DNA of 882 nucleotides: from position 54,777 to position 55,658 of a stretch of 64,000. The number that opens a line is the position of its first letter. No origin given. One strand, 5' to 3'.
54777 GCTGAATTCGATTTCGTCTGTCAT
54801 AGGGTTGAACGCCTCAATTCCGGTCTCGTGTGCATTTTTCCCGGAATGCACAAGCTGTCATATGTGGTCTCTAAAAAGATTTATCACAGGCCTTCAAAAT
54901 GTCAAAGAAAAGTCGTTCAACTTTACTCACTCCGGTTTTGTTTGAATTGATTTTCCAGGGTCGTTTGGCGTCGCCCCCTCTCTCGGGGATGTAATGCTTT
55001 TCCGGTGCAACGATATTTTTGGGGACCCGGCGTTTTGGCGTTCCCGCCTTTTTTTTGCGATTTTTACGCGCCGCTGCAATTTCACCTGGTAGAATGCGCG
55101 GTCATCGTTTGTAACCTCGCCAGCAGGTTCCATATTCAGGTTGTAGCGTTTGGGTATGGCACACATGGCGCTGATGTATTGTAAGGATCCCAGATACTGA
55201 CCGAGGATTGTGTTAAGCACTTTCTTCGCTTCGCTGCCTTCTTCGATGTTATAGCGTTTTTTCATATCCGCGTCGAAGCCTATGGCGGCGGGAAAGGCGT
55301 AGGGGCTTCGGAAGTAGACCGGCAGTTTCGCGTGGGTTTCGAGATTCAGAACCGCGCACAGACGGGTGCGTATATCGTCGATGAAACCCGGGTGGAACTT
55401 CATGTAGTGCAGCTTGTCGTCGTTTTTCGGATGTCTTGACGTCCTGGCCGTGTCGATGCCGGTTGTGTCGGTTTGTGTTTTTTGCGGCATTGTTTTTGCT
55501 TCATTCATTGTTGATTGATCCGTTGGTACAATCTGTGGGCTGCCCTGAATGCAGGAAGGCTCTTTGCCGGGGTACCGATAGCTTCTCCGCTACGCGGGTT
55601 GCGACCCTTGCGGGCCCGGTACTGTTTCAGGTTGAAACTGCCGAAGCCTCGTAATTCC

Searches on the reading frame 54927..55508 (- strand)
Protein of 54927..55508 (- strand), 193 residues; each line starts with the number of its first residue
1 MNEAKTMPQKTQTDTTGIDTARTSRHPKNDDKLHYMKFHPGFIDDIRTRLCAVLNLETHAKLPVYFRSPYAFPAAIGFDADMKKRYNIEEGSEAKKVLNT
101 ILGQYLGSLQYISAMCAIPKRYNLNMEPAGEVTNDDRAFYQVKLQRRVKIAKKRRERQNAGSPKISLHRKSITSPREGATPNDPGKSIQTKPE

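Call 37: search_protein_families(library=pfam, proteins=[window:54927-55508:-], max_evalue=0.001)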
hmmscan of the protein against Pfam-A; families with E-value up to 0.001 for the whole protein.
window:54927-55508:- (193 aa): 1 family
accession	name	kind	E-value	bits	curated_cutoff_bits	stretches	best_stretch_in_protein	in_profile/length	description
PF04352.18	ProQ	-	3.3e-09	37.1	27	1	60-156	13-108/109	ProQ/FINO family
